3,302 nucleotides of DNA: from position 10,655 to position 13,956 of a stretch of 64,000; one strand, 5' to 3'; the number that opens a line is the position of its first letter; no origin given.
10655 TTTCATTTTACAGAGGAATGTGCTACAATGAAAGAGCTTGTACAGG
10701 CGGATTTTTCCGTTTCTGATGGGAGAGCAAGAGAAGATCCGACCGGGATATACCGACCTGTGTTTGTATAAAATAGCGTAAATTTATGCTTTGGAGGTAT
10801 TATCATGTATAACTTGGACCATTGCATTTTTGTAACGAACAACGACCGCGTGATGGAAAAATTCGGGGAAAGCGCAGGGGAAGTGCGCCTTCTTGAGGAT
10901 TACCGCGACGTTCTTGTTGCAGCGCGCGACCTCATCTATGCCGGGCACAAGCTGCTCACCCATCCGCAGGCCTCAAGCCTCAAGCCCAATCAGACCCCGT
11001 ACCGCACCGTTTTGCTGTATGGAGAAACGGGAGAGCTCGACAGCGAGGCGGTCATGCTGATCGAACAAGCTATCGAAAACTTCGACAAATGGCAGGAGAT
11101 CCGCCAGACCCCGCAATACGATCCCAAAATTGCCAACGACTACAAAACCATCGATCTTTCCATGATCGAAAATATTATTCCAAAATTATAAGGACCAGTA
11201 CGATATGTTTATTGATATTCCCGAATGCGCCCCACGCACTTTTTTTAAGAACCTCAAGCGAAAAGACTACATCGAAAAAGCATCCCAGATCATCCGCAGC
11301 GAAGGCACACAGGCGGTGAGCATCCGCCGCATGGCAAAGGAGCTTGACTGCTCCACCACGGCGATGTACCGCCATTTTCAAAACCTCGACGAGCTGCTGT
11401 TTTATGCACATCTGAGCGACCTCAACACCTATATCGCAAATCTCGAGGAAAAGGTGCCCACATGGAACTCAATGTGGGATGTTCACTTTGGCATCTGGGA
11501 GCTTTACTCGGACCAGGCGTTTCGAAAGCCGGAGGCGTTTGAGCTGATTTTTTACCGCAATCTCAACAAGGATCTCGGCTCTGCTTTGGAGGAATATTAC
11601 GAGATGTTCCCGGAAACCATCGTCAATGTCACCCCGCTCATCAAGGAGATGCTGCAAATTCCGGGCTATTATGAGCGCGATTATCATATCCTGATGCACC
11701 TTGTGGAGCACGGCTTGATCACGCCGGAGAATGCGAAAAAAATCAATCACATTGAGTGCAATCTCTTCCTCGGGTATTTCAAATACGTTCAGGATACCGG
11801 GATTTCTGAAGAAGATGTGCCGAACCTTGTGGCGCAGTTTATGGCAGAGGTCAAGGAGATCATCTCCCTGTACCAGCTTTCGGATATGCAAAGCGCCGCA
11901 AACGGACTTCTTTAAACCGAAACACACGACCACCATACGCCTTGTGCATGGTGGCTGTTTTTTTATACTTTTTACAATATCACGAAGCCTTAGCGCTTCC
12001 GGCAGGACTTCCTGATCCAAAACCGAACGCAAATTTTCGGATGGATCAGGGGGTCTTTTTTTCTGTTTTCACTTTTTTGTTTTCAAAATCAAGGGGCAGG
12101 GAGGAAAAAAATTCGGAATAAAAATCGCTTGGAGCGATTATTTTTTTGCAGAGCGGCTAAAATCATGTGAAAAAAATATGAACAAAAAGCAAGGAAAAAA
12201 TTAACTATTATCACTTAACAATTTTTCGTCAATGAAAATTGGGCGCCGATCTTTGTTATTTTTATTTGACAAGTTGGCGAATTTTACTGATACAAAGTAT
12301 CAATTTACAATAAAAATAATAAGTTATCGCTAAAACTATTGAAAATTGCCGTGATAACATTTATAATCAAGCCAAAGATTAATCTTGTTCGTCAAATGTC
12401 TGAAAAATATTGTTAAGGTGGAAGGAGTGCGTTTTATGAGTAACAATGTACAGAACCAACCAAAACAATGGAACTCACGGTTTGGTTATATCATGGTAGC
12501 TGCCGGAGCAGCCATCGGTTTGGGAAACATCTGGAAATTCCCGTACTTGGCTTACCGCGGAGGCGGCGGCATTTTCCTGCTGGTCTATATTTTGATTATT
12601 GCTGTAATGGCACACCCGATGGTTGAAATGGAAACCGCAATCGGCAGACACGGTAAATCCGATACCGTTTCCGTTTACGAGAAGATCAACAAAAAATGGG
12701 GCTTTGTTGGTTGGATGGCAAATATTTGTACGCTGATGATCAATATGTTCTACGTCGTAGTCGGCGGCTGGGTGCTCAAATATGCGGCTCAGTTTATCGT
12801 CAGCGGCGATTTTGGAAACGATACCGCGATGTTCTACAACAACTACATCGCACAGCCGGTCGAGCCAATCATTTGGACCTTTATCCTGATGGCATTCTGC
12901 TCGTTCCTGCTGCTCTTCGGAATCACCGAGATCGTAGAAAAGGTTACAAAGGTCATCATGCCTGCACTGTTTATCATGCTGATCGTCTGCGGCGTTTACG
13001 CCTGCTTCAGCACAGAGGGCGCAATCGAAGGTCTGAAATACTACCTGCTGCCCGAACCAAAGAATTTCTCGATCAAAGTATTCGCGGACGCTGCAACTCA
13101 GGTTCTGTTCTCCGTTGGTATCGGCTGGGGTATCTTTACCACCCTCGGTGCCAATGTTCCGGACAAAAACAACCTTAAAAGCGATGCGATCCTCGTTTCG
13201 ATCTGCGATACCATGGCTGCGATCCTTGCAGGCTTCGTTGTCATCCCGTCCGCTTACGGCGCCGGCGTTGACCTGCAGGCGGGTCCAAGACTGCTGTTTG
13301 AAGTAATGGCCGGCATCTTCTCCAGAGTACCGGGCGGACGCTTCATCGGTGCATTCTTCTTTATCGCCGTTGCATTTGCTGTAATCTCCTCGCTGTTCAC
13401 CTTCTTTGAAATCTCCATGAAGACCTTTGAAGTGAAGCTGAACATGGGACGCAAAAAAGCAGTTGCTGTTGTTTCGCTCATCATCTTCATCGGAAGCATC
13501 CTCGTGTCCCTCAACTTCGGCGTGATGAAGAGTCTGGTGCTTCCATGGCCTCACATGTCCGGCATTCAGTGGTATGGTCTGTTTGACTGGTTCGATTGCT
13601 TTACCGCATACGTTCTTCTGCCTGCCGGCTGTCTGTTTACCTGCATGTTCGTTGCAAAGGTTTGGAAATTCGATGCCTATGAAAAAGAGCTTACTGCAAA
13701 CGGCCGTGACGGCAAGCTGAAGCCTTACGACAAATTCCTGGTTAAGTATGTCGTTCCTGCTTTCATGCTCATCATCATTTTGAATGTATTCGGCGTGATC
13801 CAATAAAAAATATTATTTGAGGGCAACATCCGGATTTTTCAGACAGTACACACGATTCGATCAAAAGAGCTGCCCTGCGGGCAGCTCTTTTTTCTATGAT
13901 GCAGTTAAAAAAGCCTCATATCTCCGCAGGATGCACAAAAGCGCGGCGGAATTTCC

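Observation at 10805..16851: Stand-alone substrate-specific 'protein B' selenoenzyme module (GrdX, TetR, NSS transporter, GrdE-like, GrdB-like) without grdA/grdC/grdD/trx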

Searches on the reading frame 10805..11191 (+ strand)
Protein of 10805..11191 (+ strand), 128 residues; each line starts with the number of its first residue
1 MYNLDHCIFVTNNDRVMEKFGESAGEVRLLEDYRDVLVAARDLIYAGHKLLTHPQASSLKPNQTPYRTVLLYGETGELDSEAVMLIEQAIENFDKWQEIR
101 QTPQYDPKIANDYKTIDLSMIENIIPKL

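Call 5: search_protein_families(library=pfam, proteins=[window:10805-11191:+], max_evalue=0.01)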
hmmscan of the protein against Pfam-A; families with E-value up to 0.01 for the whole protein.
window:10805-11191:+ (128 aa): 0 families

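Call 6: search_protein_families(library=ncbifam, proteins=[window:10805-11191:+], max_evalue=0.001)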
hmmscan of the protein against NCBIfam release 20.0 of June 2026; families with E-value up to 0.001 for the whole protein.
window:10805-11191:+ (128 aa): 1 family
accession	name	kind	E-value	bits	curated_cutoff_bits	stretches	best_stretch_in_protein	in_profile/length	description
NF038093.1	GrdX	subfamily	5e-38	129.8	40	1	8-125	1-118/119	GrdX family protein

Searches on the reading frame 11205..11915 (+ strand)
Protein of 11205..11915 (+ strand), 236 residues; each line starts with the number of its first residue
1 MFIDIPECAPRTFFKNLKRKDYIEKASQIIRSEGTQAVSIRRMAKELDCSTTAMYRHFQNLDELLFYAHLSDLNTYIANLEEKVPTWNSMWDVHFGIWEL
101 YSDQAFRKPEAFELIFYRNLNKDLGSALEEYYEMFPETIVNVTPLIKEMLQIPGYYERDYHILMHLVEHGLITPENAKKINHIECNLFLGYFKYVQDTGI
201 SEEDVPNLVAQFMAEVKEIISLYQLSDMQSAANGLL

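Call 5: search_protein_families(library=pfam, proteins=[window:11205-11915:+], max_evalue=0.01)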
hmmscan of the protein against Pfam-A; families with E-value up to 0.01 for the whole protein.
window:11205-11915:+ (236 aa): 2 families
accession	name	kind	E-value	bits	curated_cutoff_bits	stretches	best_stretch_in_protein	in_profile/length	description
PF00440.29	TetR_N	-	4.7e-06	26.7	24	1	23-66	2-45/47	Bacterial regulatory proteins, tetR family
PF08279.18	HTH_11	-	0.0008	19.7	25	1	29-65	8-43/55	HTH domain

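Call 6: search_protein_families(library=ncbifam, proteins=[window:11205-11915:+], max_evalue=0.001)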
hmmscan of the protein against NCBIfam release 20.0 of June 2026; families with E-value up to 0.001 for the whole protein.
window:11205-11915:+ (236 aa): 5 families
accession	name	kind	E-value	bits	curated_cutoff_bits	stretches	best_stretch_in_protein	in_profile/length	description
NF010319.1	PRK13756.1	equivalog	2.9e-05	24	265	1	17-93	2-75/199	tetracycline resistance transcriptional repressor TetR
NF008402.0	PRK11202.1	equivalog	3.3e-05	23.7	151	1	15-64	9-59/211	HTH-type transcriptional repressor FabR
NF011572.0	PRK14996.1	equivalog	0.00015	21.7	144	1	18-71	9-62/192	TetR family transcriptional regulator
NF037937.1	septum_RefZ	equivalog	0.0006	19.8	180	0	21-86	3-68/195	forespore capture DNA-binding protein RefZ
NF038211.1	MFT_alt_reg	equivalog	0.00068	20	285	0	20-67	4-51/193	mycofactocin system transcriptional regulator MftR2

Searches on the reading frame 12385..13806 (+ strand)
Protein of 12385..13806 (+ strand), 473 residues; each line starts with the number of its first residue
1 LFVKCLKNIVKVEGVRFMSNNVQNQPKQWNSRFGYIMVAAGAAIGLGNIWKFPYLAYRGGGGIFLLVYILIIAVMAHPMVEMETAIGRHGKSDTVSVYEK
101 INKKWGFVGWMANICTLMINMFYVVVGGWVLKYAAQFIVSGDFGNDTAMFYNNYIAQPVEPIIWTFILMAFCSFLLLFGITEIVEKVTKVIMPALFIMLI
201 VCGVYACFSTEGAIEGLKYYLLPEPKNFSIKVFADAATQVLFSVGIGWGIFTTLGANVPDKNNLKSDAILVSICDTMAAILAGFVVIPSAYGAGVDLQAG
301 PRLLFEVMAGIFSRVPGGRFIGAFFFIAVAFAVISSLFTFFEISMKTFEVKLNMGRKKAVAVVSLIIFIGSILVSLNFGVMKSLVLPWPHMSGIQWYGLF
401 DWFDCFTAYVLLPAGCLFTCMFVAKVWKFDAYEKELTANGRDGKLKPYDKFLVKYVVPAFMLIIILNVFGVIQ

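Call 5: search_protein_families(library=pfam, proteins=[window:12385-13806:+], max_evalue=0.01)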
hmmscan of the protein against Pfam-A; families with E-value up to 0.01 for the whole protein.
window:12385-13806:+ (473 aa): 2 families
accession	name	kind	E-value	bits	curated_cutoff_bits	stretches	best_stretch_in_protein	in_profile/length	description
PF00209.24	SNF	-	6e-51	174.2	27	2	27-136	2-111/524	Sodium:neurotransmitter symporter family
PF17551.7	DUF5463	-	0.0054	17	30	0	107-125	13-31/32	Family of unknown function (DUF5463)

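Call 6: search_protein_families(library=ncbifam, proteins=[window:12385-13806:+], max_evalue=0.001)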
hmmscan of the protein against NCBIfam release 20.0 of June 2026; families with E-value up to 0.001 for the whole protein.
window:12385-13806:+ (473 aa): 1 family
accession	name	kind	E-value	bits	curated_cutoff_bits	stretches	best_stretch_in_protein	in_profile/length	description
NF037979.1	Na_transp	subfamily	3.1e-36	125.2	50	1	28-377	2-345/419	sodium-dependent transporter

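Call 61: search_solved_structures(query=window:12436-13803:+, max_evalue=0.00001)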
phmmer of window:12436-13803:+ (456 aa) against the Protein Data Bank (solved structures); distinct sequences matched with E-value up to 0.00001: 104 (the best 60 are shown).
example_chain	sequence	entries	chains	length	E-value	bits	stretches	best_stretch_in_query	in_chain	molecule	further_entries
4us3_A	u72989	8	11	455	2.4e-60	208.2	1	6-454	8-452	TRANSPORTER | Sodium-dependent transporter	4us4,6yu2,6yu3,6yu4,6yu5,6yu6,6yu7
4m48_A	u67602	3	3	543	7e-30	107.7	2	3-117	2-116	Transporter | Sodium-dependent dopamine transporter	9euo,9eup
4xpg_A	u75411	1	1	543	1.2e-29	106.9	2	3-117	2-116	Dopamine transporter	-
7wgd_A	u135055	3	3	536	1.6e-29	106.5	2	10-117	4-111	Sodium-dependent dopamine transporter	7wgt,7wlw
9lk7_A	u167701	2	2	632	3.5e-29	105.4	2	9-119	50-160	Sodium- and chloride-dependent GABA transporter 3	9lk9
9lk8_A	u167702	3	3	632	3.5e-29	105.4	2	9-119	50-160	Sodium- and chloride-dependent GABA transporter 3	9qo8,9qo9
9cp4_A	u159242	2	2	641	4.1e-29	105.2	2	9-119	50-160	Sodium- and chloride-dependent GABA transporter 3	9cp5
4xnu_A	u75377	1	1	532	7.4e-29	104.3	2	10-117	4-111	Integral membrane protein-dopamine transporter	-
4xp4_A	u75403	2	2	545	1.6e-28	103.2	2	3-117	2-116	Dopamine transporter | Transporter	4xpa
4xpb_A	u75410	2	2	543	2.9e-28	102.4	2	3-117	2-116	Transporter | Dopamine transporter-protein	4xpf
6vrh_A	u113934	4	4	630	3.2e-28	102.3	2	6-118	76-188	Sodium-dependent serotonin transporter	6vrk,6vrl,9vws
9iy7_A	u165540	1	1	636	3.3e-28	102.2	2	6-118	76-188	Sodium-dependent serotonin transporter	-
9hco_A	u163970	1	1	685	4.1e-28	101.9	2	6-118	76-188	Sodium-dependent serotonin transporter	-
5i6z_A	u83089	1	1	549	8.5e-28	100.8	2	6-118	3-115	Sodium-dependent serotonin transporter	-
6dzz_A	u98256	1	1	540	1.1e-27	100.5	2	10-118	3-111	Sodium-dependent serotonin transporter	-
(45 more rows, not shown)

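Call 78: find_related_loci(query=window:12436-13803:+, collection=metagenome_contigs, flank=6000)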
Query window:12436-13803:+ (456 aa) in metagenome_contigs; peptide patterns used: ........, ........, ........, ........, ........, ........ (x = any residue, [..] = any of these).
95 stretches matched a pattern; 27 encode a relative of the query (tblastn E <= 1e-3); 27 distinct loci.
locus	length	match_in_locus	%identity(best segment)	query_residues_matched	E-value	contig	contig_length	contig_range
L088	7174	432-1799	89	1-456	0e+0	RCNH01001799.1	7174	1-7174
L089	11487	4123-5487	80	1-456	0e+0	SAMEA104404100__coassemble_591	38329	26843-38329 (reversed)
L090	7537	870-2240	76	1-456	0e+0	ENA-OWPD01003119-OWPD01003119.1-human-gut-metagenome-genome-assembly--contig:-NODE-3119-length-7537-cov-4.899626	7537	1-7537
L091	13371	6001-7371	75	1-456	0e+0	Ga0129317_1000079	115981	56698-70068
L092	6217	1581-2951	75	1-456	0e+0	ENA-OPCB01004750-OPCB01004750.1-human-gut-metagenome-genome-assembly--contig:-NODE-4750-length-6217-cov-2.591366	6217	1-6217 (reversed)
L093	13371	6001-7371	76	1-456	0e+0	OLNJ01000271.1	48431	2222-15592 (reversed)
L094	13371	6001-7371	76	1-456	0e+0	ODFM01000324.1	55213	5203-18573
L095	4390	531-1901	76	1-456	0e+0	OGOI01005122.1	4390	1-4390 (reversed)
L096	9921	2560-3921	73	1-455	0e+0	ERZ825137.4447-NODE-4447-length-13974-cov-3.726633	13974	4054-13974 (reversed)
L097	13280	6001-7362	73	1-455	0e+0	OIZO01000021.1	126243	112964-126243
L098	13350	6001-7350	72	1-453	0e+0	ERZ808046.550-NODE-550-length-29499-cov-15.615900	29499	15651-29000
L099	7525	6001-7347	73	1-453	0e+0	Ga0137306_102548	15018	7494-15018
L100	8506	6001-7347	73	1-453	0e+0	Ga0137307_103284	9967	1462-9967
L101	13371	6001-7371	76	1-456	0e+0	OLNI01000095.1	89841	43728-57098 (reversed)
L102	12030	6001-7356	70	2-453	0e+0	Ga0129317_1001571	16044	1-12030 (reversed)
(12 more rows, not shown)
